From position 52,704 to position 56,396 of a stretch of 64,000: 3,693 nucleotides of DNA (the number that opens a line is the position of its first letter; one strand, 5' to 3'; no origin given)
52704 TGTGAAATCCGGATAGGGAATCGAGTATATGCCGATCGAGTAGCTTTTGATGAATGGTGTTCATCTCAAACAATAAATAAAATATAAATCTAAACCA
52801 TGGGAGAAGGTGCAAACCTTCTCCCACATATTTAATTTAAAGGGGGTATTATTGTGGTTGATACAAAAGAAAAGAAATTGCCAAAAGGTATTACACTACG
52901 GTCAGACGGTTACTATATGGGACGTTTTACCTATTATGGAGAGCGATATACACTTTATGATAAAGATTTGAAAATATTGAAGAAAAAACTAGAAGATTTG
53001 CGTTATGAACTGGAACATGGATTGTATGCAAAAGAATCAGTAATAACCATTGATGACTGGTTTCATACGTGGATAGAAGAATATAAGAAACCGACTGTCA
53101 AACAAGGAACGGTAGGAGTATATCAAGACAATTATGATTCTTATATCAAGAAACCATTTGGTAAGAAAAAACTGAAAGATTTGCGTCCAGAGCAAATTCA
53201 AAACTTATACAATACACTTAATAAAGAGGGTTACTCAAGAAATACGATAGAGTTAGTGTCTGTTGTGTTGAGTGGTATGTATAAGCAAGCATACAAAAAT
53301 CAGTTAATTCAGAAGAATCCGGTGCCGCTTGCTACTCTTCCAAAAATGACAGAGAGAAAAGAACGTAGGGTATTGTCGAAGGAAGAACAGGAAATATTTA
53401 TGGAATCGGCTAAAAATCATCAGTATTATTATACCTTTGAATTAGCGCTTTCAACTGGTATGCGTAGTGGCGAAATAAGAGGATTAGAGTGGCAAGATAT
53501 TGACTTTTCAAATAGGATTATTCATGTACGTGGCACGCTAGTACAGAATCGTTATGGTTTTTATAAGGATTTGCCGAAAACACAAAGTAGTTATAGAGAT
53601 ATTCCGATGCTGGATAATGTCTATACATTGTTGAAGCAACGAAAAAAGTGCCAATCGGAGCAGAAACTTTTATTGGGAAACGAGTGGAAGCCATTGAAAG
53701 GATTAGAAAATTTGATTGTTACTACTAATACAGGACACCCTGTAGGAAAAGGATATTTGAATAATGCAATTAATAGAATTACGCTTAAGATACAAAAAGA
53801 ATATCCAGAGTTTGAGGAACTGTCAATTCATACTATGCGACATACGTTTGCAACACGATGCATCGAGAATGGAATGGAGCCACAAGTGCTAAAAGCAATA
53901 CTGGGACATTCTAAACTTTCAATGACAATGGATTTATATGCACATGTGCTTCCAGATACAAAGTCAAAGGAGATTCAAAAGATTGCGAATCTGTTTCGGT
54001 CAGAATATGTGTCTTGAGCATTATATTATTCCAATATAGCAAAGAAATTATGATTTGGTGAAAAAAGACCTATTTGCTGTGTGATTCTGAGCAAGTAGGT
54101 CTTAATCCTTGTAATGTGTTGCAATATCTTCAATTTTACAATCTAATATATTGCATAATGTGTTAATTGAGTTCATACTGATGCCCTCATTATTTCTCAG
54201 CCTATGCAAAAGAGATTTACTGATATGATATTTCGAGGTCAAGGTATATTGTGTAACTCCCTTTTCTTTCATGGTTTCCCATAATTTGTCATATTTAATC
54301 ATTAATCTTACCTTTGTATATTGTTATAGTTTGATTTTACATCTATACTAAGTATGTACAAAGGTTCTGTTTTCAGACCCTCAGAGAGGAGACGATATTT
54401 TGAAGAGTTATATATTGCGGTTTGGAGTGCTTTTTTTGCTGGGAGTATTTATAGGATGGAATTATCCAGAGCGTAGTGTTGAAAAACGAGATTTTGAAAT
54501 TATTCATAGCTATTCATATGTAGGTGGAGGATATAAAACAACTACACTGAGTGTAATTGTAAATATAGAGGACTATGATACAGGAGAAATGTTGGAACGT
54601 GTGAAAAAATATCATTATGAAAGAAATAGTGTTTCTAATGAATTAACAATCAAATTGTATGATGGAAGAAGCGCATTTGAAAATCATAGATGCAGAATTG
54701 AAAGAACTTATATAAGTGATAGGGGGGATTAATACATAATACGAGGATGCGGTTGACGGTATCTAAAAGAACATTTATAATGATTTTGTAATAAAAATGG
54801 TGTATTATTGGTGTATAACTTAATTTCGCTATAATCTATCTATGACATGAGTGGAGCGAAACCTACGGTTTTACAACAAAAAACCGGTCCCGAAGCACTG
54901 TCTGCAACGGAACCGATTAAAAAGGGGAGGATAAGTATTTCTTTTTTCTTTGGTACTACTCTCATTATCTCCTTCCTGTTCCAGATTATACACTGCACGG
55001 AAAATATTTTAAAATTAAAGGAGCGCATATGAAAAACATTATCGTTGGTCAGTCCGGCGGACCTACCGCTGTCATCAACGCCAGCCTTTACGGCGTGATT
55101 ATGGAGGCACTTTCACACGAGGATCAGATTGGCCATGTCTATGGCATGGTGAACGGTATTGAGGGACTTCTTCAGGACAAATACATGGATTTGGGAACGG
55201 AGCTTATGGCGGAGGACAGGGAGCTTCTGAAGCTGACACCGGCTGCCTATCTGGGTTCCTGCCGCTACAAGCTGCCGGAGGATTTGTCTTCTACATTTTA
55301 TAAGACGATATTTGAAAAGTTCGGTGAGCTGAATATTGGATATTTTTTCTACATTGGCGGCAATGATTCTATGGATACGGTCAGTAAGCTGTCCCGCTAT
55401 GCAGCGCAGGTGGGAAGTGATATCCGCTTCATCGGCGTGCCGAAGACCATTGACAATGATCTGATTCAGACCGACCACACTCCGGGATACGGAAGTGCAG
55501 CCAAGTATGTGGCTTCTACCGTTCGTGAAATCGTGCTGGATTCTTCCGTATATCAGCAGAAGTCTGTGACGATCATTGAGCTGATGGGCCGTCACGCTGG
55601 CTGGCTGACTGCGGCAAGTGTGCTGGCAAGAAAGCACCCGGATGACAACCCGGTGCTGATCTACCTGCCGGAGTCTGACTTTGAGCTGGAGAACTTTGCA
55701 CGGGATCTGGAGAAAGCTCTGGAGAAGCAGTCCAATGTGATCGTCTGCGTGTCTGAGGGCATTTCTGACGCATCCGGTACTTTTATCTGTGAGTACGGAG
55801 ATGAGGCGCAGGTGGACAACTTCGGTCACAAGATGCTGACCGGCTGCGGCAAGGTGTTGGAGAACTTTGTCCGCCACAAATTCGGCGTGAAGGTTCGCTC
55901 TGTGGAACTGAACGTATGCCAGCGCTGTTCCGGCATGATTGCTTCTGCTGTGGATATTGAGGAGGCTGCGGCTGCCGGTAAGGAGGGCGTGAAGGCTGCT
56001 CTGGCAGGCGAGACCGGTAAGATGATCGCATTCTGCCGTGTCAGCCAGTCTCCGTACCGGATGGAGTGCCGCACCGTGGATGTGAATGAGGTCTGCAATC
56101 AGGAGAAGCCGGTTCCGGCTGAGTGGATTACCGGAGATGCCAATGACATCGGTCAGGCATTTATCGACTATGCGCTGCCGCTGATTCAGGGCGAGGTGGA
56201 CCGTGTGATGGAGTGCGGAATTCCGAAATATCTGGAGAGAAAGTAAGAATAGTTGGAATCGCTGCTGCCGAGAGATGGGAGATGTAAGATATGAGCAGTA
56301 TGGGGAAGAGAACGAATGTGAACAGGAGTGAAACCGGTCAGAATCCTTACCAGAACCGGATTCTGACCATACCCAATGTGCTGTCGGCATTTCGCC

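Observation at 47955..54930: Compact (~6.9 kb) AT-rich integrated element with integrase, excisionase-like gene, P4/D5 primase and two XRE regulators but no structural or packaging genes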

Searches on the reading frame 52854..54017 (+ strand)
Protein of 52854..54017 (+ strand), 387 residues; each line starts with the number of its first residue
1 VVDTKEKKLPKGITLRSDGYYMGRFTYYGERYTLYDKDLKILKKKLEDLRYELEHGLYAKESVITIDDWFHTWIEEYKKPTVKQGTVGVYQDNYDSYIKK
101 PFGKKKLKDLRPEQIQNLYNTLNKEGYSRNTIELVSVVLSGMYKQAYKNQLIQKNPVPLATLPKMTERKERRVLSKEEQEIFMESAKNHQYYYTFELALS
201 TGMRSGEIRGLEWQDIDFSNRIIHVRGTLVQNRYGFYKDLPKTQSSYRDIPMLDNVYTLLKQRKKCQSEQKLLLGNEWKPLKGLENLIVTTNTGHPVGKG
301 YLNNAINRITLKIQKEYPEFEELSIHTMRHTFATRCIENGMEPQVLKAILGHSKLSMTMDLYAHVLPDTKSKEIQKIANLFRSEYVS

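Call 4: search_protein_families(library=pfam, proteins=[window:52854-54017:+], max_evalue=0.01)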
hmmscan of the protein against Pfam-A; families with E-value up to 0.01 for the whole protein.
window:52854-54017:+ (387 aa): 3 families
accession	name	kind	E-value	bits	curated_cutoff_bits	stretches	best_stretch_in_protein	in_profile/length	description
PF00589.27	Phage_integrase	-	1.2e-26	94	27.1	1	173-366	2-169/172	Phage integrase family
PF14659.12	Phage_int_SAM_3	-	2.3e-13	50.6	22.6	1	65-122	1-57/58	Phage integrase, N-terminal SAM-like domain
PF13102.12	Phage_int_SAM_5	-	4.5e-07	30.6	22.3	1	68-158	4-94/98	Phage integrase SAM-like domain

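Call 5: search_protein_families(library=phrogs, proteins=[window:52854-54017:+], max_evalue=0.01)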
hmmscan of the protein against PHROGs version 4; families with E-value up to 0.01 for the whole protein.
window:52854-54017:+ (387 aa): 11 families
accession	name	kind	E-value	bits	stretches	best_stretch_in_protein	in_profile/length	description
phrog_1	-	integration and excision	1e-78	267.1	1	15-382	112-452/611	integrase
phrog_216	-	integration and excision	5.5e-38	131.8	1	138-379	21-238/301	integrase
phrog_7685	-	integration and excision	3.7e-19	70.2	1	222-381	104-239/240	integrase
phrog_26960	-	unknown function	1.3e-15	58.9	1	49-139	53-143/146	-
phrog_7244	-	integration and excision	1.2e-13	52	1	63-217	72-225/263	integrase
phrog_7269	-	integration and excision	9.7e-09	36.1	1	308-374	15-78/89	integrase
phrog_37709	-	unknown function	7.7e-05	23.7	1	157-225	45-111/116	-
phrog_23271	-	unknown function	0.00012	22.9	1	323-364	9-49/67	-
phrog_23783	-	integration and excision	0.00024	22.1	1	57-157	53-149/162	integrase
phrog_24775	-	unknown function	0.00041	21.4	1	314-355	19-60/101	-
phrog_34557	-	integration and excision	0.00064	20.5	1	201-365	10-166/183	integrase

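Call 8: search_protein_families(library=padloc, proteins=[window:52854-54017:+], max_evalue=0.01)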
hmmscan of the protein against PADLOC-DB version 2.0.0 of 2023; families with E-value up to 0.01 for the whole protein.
window:52854-54017:+ (387 aa): 0 families

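Call 9: search_protein_families(library=ncbifam, proteins=[window:52854-54017:+], max_evalue=0.01)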
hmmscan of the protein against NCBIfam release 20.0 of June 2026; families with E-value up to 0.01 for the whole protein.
window:52854-54017:+ (387 aa): 9 families
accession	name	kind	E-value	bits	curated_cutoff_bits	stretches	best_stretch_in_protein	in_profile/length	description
NF040815.2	recomb_XerA_Arch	equivalog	4.6e-29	101.8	220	2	93-238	19-161/263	site-specific tyrosine recombinase/integron integrase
TIGR02224.1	recomb_XerC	equivalog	5.9e-23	81.7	335.15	1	95-366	29-278/295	tyrosine recombinase XerC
TIGR02225.1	recomb_XerD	equivalog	3.5e-21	75.8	329.6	1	81-368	12-277/290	site-specific tyrosine recombinase XerD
NF002331.0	PRK01287.1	subfamily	8.1e-18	64.5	371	2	122-226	90-199/365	site-specific tyrosine recombinase XerC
NF001399.0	PRK00283.1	subfamily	1.1e-17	64.3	279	1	88-369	28-287/300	tyrosine recombinase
TIGR02249.1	integrase_gron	subfamily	3.1e-16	59.6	265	2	323-370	259-305/315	integron integrase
NF003462.0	PRK05084.1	equivalog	1.2e-13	50.6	267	1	195-377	201-356/360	tyrosine recombinase XerS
NF011946.0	PRK15417.1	equivalog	5.2e-06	25.9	435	1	325-366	276-316/337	integron integrase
NF040693.1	recomb_GmtY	equivalog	0.0011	18.2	340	1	303-355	375-423/441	gamma-mobile-trio recombinase GmtY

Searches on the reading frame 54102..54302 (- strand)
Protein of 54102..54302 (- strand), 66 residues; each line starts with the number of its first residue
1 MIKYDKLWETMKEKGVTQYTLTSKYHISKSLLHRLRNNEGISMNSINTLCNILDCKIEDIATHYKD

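Call 4: search_protein_families(library=pfam, proteins=[window:54102-54302:-], max_evalue=0.01)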
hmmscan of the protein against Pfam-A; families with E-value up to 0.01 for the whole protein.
window:54102-54302:- (66 aa): 1 family
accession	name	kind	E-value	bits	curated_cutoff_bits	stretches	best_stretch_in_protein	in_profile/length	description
PF13443.12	HTH_26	-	5.5e-16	59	22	1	6-66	1-63/63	Cro/C1-type HTH DNA-binding domain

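Call 5: search_protein_families(library=phrogs, proteins=[window:54102-54302:-], max_evalue=0.01)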
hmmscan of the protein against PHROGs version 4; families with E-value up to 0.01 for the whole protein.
window:54102-54302:- (66 aa): 4 families
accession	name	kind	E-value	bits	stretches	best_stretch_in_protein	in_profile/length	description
phrog_3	-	transcription regulation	9.1e-07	30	1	1-60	87-145/430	transcriptional repressor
phrog_8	-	transcription regulation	0.00015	22.4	1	3-55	77-130/346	transcriptional regulator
phrog_2439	-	transcription regulation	0.0063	16.4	1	5-58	10-64/367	transcriptional regulator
phrog_4583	-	transcription regulation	0.0083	17.1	1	9-61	17-70/81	transcriptional repressor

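Call 8: search_protein_families(library=padloc, proteins=[window:54102-54302:-], max_evalue=0.01)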
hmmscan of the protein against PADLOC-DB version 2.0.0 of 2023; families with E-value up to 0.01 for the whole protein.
window:54102-54302:- (66 aa): 3 families
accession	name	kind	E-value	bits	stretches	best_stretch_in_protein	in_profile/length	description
PDLC04775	PDC-M69A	-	0.00083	17.8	1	6-63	11-69/113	-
PDLC02926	HTH_VI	-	0.0045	15.2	1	12-58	11-58/92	-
PDLC04760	PDC-M64C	-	0.0096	14.3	0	5-62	29-87/93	-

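Call 9: search_protein_families(library=ncbifam, proteins=[window:54102-54302:-], max_evalue=0.01)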
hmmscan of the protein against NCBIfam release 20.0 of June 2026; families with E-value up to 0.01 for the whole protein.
window:54102-54302:- (66 aa): 1 family
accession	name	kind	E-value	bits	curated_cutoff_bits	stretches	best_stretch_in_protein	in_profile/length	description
NF000090.1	trans_reg_VanU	equivalog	5.2e-07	29.8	150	1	2-61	3-62/75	glycopeptide resistance transcriptional regulator VanU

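Call 94: find_encoding_contigs(protein=window:54102-54302:-, flank=8000, max_places=10)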
Protein window:54102-54302:- (66 aa): 1 contig read that carries it; 1 place shown.
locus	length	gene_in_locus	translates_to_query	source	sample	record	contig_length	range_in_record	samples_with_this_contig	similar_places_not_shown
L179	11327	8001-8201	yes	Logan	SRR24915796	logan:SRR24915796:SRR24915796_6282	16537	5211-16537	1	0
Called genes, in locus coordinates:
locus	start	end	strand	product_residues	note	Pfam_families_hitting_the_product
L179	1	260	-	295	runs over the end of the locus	PF02311:AraC_binding, PF07883:Cupin_2, PF00165:HTH_AraC (faint), PF12833:HTH_18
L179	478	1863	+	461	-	PF07690:MFS_1, PF12832:MFS_1_like, PF13347:MFS_2, PF07690:MFS_1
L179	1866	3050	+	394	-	PF00150:Cellulase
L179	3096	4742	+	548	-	PF04616:Glyco_hydro_43, PF17851:GH43_C2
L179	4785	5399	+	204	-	PF19700:DUF6198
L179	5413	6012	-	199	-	PF01066:CDP-OH_P_transf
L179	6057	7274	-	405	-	PF00365:PFK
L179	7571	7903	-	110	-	-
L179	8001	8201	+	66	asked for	PF13443:HTH_26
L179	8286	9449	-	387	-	PF14659:Phage_int_SAM_3, PF00589:Phage_integrase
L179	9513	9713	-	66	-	-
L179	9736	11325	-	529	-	?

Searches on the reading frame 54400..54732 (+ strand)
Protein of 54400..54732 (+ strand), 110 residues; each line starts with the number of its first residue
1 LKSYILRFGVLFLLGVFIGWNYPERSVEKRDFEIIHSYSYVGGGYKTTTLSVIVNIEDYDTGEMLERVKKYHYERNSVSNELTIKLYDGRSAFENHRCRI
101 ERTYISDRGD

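Call 4: search_protein_families(library=pfam, proteins=[window:54400-54732:+], max_evalue=0.01)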
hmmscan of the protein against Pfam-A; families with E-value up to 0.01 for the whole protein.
window:54400-54732:+ (110 aa): 0 families

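Call 5: search_protein_families(library=phrogs, proteins=[window:54400-54732:+], max_evalue=0.01)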
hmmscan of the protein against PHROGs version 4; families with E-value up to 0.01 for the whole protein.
window:54400-54732:+ (110 aa): 0 families

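Call 8: search_protein_families(library=padloc, proteins=[window:54400-54732:+], max_evalue=0.01)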
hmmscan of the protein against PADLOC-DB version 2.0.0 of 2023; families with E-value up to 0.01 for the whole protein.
window:54400-54732:+ (110 aa): 0 families

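Call 75: find_homologous_proteins(query=window:54400-54732:+, max_evalue=0.001)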
Query window:54400-54732:+ (110 aa): 1 proteins with E <= 0.001 among 4 candidates.
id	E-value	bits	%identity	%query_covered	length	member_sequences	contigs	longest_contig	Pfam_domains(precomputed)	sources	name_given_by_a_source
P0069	1.0e-67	243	100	100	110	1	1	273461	-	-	-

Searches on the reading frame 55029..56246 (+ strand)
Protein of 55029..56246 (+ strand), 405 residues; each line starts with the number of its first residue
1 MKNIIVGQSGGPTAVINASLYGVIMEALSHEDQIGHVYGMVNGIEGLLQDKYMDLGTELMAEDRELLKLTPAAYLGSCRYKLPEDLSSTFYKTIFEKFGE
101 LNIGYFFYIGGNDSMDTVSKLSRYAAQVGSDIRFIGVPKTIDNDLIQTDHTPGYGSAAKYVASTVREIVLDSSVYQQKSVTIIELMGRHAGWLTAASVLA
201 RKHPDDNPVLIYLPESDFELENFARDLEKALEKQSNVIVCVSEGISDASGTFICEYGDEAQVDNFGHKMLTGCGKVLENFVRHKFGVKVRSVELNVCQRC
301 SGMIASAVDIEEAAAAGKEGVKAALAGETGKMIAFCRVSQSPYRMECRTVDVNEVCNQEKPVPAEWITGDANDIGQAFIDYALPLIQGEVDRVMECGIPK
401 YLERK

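Call 9: search_protein_families(library=ncbifam, proteins=[window:55029-56246:+], max_evalue=0.01)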
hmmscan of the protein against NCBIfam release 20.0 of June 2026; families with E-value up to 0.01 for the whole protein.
window:55029-56246:+ (405 aa): 11 families
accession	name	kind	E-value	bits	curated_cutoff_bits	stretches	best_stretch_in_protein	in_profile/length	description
NF010675.0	PRK14072.1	subfamily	7.8e-149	495.9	273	1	2-403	4-403/416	diphosphate--fructose-6-phosphate 1-phosphotransferase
TIGR02483.1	PFK_mixed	subfamily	3.9e-43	147.7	430.55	1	5-335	3-311/325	phosphofructokinase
NF002872.1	PRK03202.1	subfamily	5e-42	144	253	1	4-368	3-316/323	ATP-dependent 6-phosphofructokinase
NF005301.0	PRK06830.1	equivalog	6.3e-34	117.2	400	1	10-336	90-403/445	ATP-dependent 6-phosphofructokinase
NF010674.0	PRK14071.1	equivalog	2e-27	96.1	544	1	2-336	5-322/360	ATP-dependent 6-phosphofructokinase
TIGR02482.1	PFKA_ATP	equivalog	4.4e-25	88.3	371.35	1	4-249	2-228/301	6-phosphofructokinase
NF005121.0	PRK06555.1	equivalog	1.2e-24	86.8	395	1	95-330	105-356/404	pyrophosphate--fructose-6-phosphate 1-phosphotransferase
NF041103.1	PFKA_PPi_Ttgales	equivalog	4.3e-21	75.4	550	1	5-342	4-340/407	diphosphate--fructose-6-phosphate 1-phosphotransferase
TIGR02477.1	PFKA_PPi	equivalog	6.2e-18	64.6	587.95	1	9-199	75-259/539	diphosphate--fructose-6-phosphate 1-phosphotransferase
NF005482.0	PRK07085.1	subfamily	2.6e-17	62.6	446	1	4-194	76-260/558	diphosphate--fructose-6-phosphate 1-phosphotransferase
TIGR02478.1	6PF1K_euk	equivalog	2.2e-16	59.2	708.4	2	126-253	135-259/744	6-phosphofructokinase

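Call 14: find_encoding_contigs(protein=window:55029-56246:+, flank=10000, max_places=10)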
Protein window:55029-56246:+ (405 aa): 1 contig read that carries it; 1 place shown.
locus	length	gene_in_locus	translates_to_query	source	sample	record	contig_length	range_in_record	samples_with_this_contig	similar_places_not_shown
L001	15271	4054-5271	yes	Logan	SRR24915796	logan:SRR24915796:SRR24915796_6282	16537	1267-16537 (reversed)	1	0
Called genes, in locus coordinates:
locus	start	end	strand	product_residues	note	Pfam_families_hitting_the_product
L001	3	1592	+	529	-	?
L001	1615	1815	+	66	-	-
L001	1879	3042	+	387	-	PF14659:Phage_int_SAM_3, PF00589:Phage_integrase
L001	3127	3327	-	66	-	PF13443:HTH_26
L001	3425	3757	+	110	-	-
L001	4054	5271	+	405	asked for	PF00365:PFK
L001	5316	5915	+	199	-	PF01066:CDP-OH_P_transf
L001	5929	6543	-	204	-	PF19700:DUF6198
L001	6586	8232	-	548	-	PF04616:Glyco_hydro_43, PF17851:GH43_C2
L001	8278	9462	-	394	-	PF00150:Cellulase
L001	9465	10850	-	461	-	PF07690:MFS_1, PF12832:MFS_1_like, PF13347:MFS_2, PF07690:MFS_1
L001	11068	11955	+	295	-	PF02311:AraC_binding, PF07883:Cupin_2, PF00165:HTH_AraC (faint), PF12833:HTH_18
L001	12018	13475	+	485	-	PF01266:DAO, PF13450:NAD_binding_8, PF00355:Rieske (weak)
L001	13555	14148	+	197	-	PF13338:AbiEi_4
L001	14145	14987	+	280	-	PF08843:AbiEii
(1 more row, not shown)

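Call 60: find_related_loci(query=window:55029-56246:+, collection=genome_contigs, flank=10000)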
Query window:55029-56246:+ (405 aa) in genome_contigs; peptide patterns used: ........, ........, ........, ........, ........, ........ (x = any residue, [..] = any of these).
107 stretches matched a pattern; 40 encode a relative of the query (tblastn E <= 1e-3); 40 distinct loci.
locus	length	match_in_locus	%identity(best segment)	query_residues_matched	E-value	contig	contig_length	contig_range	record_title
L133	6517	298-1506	89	1-404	0e+0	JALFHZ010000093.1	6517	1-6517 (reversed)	MAG: Lachnospiraceae bacterium isolate SUG698 k141_743236, whole genome shotgun sequence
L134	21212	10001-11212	84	1-404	0e+0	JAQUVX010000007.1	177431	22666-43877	MAG: Lachnospiraceae bacterium isolate STD2_177 NODE_169_length_177431_cov_17.043208_Sandtown_D2, whole genome shotgun s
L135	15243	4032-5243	80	1-405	0e+0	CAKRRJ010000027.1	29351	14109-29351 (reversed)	MAG: uncultured Lachnospiraceae bacterium isolate REFINED_METABAT215_TOP10_CONTIGS_1500_ASSEMBLY_K77_MERGED__Hadza_PheCh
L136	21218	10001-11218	82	1-405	0e+0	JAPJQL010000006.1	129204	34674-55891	MAG: Lachnospiraceae bacterium isolate RAGGC_232 NODE_123_length_129204_cov_13.117771, whole genome shotgun sequence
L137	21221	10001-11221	83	1-405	0e+0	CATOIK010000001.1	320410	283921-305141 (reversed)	MAG TPA_asm: uncultured Eubacteriales bacterium isolate MGG28984_1680015492 genome assembly, contig: SRR9205162_9, whole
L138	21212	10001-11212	79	1-405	0e+0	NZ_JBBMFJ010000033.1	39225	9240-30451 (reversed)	Ventrimonas faecis strain CLA-AP-H27 CLA-AP-H27_contig_33_length_39225, whole genome shotgun sequence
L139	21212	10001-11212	79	1-405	0e+0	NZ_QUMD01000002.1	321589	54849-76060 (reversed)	Clostridium sp. OF09-36 OF09-36.Scaf2, whole genome shotgun sequence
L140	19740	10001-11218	78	1-404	0e+0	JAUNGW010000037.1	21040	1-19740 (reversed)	MAG: Eubacteriales bacterium isolate S27M_St_44_sub NODE_1235_length_21040_cov_7.502883, whole genome shotgun sequence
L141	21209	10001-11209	80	1-404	0e+0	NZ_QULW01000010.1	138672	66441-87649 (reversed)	Clostridium sp. OM02-18AC OM02-18AC.Scaf10, whole genome shotgun sequence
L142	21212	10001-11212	77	1-405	0e+0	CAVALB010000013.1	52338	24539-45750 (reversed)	uncultured Selenomonadales bacterium isolate H07606-L1_cleanbin_000007 genome assembly, contig: Spades_H07606-L1_contig_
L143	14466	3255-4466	77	1-405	0e+0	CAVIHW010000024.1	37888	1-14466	Oscillospiraceae bacterium isolate G02653-L1_cleanbin_000007 genome assembly, contig: Spades_G02653-L1_contig_750, whole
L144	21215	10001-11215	76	1-405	0e+0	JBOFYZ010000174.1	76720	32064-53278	MAG: Lachnospiraceae bacterium isolate WFFMC_MAG_487 k139_55470_flag=0_multi=8.9862_len=76720, whole genome shotgun sequ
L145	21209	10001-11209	77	1-404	0e+0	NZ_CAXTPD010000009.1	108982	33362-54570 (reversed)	Lacrimispora indolis SR3 isolate CC00457 CC00457_9_NODE_9_length_108982_cov_135.185529, whole genome shotgun sequence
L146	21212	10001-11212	78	1-405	0e+0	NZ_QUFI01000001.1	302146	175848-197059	Clostridium sp. AF27-2AA AF27-2AA.Scaf1, whole genome shotgun sequence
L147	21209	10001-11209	78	1-405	0e+0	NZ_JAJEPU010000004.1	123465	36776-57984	Brotaphodocola catenula strain CLA-AA-H274 NODE_4_length_123465_cov_25.877816, whole genome shotgun sequence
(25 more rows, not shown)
